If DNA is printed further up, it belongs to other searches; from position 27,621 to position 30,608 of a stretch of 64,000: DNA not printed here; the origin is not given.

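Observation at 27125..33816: Unrecognised TM-domain-TM periplasmic module present four times across three tandem genes, fused to LtaS-type transferases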

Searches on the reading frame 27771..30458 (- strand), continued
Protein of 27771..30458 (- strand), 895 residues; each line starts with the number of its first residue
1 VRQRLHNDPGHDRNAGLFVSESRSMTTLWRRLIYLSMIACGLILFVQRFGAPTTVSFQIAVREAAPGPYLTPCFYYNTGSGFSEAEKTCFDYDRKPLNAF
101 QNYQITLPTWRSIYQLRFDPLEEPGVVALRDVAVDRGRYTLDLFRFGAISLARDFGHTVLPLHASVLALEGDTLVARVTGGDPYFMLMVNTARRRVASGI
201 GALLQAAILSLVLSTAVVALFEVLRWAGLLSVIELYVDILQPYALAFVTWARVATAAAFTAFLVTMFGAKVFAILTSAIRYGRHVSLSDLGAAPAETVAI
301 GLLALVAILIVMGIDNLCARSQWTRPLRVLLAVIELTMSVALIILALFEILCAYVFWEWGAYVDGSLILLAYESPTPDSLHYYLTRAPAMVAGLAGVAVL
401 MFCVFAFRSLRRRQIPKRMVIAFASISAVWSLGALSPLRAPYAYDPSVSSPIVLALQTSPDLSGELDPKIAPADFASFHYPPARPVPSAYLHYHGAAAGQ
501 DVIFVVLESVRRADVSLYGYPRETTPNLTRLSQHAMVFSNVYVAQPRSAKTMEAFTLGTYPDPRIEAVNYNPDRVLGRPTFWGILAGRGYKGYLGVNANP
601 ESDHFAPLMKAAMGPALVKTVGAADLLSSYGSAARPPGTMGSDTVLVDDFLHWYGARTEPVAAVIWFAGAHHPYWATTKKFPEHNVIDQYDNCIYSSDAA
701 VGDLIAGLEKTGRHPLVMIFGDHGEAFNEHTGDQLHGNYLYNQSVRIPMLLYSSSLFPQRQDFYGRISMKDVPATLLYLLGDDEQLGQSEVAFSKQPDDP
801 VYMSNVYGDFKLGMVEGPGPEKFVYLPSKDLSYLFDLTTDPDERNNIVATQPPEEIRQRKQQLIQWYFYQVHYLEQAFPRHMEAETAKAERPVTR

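Call 59: fold_search(model_id=the predicted structure, library=pdb)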
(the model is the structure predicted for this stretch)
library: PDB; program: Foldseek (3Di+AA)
matches with E <= 10: 577; with E <= 0.001: 246
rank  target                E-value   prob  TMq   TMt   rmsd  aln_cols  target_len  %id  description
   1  3lxq_A                8.3e-17  1.00  0.32  0.64   9.0       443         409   16  The Crystal Structure of a Protein in the Alkaline Phosphatase Superfamily from Vibrio parahaemolyticus to 1.95A (released 2010-03-09)
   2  3lxq_B                3.8e-16  1.00  0.31  0.62   7.6       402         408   18  The Crystal Structure of a Protein in the Alkaline Phosphatase Superfamily from Vibrio parahaemolyticus to 1.95A (released 2010-03-09)
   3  4uop_B                1.3e-15  1.00  0.31  0.63   8.2       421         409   16  Crystal structure of the lipoteichoic acid synthase LtaP from Listeria monocytogenes (released 2014-08-27)
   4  4uop_A                4.2e-15  1.00  0.31  0.63   8.2       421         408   16  Crystal structure of the lipoteichoic acid synthase LtaP from Listeria monocytogenes (released 2014-08-27)
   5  6v8q_A                4.6e-15  1.00  0.29  0.43  16.1       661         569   13  Structure of an inner membrane protein required for PhoPQ regulated increases in outer membrane cardiolipin (released 2020-03-18)
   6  6xlp_A                1.1e-14  1.00  0.30  0.44  15.2       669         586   13  Structure of the essential inner membrane lipopolysaccharide-PbgA complex (released 2020-08-26)
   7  4uor_A                4.4e-14  1.00  0.35  0.70   4.8       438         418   17  Structure of lipoteichoic acid synthase LtaS from Listeria monocytogenes in complex with glycerol phosphate (released 2014-08-27)
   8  4uoo_A                9.5e-14  1.00  0.35  0.69   4.8       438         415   17  Structure of lipoteichoic acid synthase LtaS from Listeria monocytogenes (released 2014-08-27)
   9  7stt                  1.2e-13  1.00  0.34  0.63   6.6       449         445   16  Crystal structure of sulfatase from Pedobacter yulinensis (released 2022-01-26)
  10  9bba_A                2.0e-13  1.00  0.31  0.44   7.1       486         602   15  Structure of S1_8C, a lambda-carrageenan specific sulfatase (released 2025-08-27)
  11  6v8q_B                2.0e-13  1.00  0.29  0.44  15.9       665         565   15  Structure of an inner membrane protein required for PhoPQ regulated increases in outer membrane cardiolipin (released 2020-03-18)
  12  9fo1                  2.1e-13  1.00  0.33  0.60   9.5       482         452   14  Family S1_16 sulfatase from metagenomic dataset AMOR (released 2025-01-22)
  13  6pt4_B                2.1e-13  1.00  0.31  0.54  10.5       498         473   14  Crystal structure of apo PsS1_NC (released 2019-09-25)
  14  4uor_C                2.3e-13  1.00  0.35  0.68   4.9       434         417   16  Structure of lipoteichoic acid synthase LtaS from Listeria monocytogenes in complex with glycerol phosphate (released 2014-08-27)
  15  4uor_J                2.9e-13  1.00  0.35  0.69   4.9       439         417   17  Structure of lipoteichoic acid synthase LtaS from Listeria monocytogenes in complex with glycerol phosphate (released 2014-08-27)
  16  4uor_K                3.5e-13  1.00  0.35  0.69   5.0       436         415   17  Structure of lipoteichoic acid synthase LtaS from Listeria monocytogenes in complex with glycerol phosphate (released 2014-08-27)
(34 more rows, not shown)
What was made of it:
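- On LtaS/EptA-type membrane phosphotransferases (alkaline phosphatase superfamily): Foldseek aligns 661-669 columns with full-length PbgA (call 59). 3lxq E 8e-17; LtaP; LtaS TMt 0.69-0.70, rmsd 4.8 (call 59).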

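Call 71: find_encoding_contigs(protein=P0018, flank=10000, max_places=1)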
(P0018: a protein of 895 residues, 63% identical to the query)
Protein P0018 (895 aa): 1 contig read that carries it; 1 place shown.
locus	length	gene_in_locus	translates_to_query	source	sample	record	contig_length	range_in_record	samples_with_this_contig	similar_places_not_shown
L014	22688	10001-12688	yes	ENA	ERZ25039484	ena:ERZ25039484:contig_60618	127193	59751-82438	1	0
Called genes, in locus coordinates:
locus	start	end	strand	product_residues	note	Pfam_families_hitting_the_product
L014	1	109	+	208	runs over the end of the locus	PF12686:DUF3800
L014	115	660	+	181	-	-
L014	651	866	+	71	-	PF00326:Peptidase_S9 (weak)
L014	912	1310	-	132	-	PF01042:Ribonuc_L-PSP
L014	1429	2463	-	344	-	PF14224:DUF4331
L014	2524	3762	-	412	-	PF06441:EHN, PF00561:Abhydrolase_1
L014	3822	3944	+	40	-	-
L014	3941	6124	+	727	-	PF13231:PMT_2 (weak)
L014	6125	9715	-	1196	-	PF13439:Glyco_transf_4 (weak), PF20706:GT4-conflict (weak), PF00534:Glycos_transf_1, PF13692:Glyco_trans_1_4, PF05045:RgpF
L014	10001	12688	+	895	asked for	PF00884:Sulfatase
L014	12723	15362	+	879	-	PF00884:Sulfatase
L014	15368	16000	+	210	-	-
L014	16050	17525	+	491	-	-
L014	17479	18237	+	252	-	PF22895:DUF7024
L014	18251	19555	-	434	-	PF00534:Glycos_transf_1, PF13692:Glyco_trans_1_4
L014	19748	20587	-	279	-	PF00534:Glycos_transf_1, PF13692:Glyco_trans_1_4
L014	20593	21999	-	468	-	-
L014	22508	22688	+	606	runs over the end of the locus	PF19830:DUF6311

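Call 72: find_encoding_contigs(protein=P0022, flank=10000, max_places=1)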
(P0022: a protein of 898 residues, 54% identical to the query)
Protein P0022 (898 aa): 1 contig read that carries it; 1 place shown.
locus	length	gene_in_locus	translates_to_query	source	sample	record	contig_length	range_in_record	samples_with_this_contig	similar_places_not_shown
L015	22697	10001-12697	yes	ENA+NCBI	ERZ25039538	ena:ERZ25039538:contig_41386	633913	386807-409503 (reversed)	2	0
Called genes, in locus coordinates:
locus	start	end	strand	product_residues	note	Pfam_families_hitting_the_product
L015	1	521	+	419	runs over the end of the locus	PF07969:Amidohydro_3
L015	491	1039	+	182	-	PF07969:Amidohydro_3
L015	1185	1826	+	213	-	PF00296:Bac_luciferase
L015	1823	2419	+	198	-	PF00296:Bac_luciferase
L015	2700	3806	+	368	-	PF00133:tRNA-synt_1, PF09334:tRNA-synt_1g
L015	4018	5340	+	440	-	PF00133:tRNA-synt_1, PF09334:tRNA-synt_1g (faint), PF00133:tRNA-synt_1, PF08264:Anticodon_1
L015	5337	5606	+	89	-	-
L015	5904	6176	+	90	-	PF01252:Peptidase_A8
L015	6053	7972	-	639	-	PF00535:Glycos_transf_2, PF13641:Glyco_tranf_2_3 (weak), PF00534:Glycos_transf_1, PF13692:Glyco_trans_1_4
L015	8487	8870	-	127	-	-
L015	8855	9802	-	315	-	PF13578:Methyltransf_24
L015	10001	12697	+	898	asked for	PF00884:Sulfatase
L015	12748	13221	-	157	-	-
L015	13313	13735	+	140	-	PF02126:PTE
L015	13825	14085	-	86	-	PF12728:HTH_17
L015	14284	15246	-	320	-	PF01761:DHQ_synthase, PF24621:DHQS_C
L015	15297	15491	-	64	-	-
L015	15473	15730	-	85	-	PF01202:SKI (weak)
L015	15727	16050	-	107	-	PF01202:SKI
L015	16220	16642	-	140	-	PF00702:Hydrolase, PF13419:HAD_2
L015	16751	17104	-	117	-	PF01264:Chorismate_synt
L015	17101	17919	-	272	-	PF01264:Chorismate_synt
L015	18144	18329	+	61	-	PF17764:PriA_3primeBD (weak)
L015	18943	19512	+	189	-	PF04851:ResIII, PF00270:DEAD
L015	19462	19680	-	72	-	-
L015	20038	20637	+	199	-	PF18074:PriA_C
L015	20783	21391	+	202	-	PF00561:Abhydrolase_1, PF12146:Hydrolase_4, PF12697:Abhydrolase_6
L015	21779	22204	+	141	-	PF01327:Pep_deformylase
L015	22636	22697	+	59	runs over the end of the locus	PF00551:Formyl_trans_N (weak)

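Call 73: find_encoding_contigs(protein=P0019, flank=10000, max_places=1)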
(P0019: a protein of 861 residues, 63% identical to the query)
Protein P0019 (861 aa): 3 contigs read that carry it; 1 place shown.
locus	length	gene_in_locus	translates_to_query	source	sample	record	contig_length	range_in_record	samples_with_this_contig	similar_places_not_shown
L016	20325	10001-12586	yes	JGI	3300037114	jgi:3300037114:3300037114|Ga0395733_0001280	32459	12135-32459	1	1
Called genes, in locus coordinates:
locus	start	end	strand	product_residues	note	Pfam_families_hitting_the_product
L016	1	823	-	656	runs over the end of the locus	PF10111:Glyco_tranf_2_2 (faint), PF13632:Glyco_trans_2_3 (faint), PF00535:Glycos_transf_2, PF13641:Glyco_tranf_2_3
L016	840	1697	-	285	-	PF01370:Epimerase, PF02719:Polysacc_synt_2, PF04321:RmlD_sub_bind, PF16363:GDP_Man_Dehyd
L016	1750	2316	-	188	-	PF00908:dTDP_sugar_isom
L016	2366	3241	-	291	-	PF01370:Epimerase, PF04321:RmlD_sub_bind, PF16363:GDP_Man_Dehyd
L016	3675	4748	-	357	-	PF13489:Methyltransf_23 (weak), PF08242:Methyltransf_12 (weak), PF13649:Methyltransf_25 (weak)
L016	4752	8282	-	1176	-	PF13439:Glyco_transf_4 (faint), PF00534:Glycos_transf_1, PF13692:Glyco_trans_1_4, PF05045:RgpF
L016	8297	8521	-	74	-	-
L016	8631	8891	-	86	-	-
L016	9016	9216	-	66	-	-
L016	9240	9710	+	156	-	-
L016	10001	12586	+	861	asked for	PF00884:Sulfatase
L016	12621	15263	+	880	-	PF00884:Sulfatase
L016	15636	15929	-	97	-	-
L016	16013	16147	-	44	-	-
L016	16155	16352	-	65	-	-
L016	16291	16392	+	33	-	-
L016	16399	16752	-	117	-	-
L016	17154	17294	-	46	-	-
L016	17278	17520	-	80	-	-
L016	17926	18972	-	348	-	PF04610:TrbL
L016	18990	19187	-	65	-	-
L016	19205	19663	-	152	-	-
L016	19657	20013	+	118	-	-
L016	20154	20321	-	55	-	-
